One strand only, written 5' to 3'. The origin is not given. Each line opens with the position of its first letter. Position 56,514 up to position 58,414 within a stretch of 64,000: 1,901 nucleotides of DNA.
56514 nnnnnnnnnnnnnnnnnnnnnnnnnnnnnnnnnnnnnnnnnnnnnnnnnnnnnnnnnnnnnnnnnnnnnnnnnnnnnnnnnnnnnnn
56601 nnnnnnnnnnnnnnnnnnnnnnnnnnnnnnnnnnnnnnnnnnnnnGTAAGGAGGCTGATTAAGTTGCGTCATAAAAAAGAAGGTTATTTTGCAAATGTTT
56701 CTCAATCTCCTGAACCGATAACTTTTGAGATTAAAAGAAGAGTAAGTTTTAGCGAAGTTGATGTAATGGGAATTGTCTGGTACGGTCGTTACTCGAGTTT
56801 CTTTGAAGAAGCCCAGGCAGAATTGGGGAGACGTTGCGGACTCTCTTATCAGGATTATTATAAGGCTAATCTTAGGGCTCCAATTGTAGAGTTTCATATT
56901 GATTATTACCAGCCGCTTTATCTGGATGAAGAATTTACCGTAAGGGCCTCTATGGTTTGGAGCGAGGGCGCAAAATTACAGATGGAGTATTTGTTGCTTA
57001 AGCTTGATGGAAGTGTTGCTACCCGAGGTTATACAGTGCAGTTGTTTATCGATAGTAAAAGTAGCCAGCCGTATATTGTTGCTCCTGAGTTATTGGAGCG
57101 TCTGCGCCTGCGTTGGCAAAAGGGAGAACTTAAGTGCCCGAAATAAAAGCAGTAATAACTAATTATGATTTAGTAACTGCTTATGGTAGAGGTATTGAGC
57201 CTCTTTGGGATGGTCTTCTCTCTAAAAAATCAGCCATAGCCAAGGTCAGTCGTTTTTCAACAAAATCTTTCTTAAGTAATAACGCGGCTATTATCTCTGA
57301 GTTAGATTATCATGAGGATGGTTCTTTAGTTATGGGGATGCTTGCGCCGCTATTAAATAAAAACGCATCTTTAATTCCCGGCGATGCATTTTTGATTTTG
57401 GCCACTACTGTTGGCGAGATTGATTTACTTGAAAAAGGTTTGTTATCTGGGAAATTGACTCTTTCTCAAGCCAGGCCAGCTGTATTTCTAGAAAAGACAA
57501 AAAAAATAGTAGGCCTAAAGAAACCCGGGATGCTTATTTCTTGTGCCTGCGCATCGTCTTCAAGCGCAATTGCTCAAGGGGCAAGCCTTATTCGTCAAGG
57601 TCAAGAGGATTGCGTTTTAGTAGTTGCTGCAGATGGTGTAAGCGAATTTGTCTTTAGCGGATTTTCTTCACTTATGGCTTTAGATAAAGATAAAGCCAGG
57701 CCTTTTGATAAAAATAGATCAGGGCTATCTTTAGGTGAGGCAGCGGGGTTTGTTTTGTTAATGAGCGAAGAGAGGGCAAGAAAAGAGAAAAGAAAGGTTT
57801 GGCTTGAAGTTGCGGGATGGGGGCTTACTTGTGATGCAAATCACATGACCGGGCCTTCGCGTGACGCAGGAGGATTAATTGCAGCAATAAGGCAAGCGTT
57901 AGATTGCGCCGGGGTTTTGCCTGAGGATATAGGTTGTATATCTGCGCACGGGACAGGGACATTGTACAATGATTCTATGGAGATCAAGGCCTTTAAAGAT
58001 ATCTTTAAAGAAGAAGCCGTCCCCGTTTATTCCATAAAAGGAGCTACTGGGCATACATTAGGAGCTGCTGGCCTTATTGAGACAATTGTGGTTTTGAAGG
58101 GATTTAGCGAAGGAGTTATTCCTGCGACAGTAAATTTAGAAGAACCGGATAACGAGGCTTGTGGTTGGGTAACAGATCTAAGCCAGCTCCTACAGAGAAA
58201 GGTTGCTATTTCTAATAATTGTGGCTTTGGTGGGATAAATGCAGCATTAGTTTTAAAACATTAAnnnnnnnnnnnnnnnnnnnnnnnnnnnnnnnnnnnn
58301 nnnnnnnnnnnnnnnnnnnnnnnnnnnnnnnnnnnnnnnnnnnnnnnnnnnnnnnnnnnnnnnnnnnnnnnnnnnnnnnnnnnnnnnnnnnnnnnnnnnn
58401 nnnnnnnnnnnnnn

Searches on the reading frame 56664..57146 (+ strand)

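Call 67: search_protein_families(library=pfam, proteins=[window:56664-57146:+], max_evalue=0.001)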
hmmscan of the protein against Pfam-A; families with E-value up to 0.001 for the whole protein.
window:56664-57146:+ (160 aa): 2 families
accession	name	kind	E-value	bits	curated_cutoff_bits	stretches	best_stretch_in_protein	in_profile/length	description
PF13279.12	4HBT_2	-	5.8e-14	53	25.5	1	27-147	1-122/122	Thioesterase-like superfamily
PF03061.28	4HBT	-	1.7e-10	41.5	20.6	1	35-118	1-77/79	Thioesterase superfamily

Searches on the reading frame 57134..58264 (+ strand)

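Call 67: search_protein_families(library=pfam, proteins=[window:57134-58264:+], max_evalue=0.001)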
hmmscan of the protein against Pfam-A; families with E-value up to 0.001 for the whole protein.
window:57134-58264:+ (376 aa): 3 families
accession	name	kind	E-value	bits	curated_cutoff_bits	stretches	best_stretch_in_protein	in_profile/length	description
PF02801.28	Ketoacyl-synt_C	-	6e-30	104.1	20.8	1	225-336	3-119/119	Beta-ketoacyl synthase, C-terminal domain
PF00109.32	ketoacyl-synt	-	4.4e-16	59.7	20.8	1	126-215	161-252/252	Beta-ketoacyl synthase, N-terminal domain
PF08545.16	ACP_syn_III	-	0.0004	20.7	24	0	135-173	3-41/80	3-Oxoacyl-[acyl-carrier-protein (ACP)] synthase III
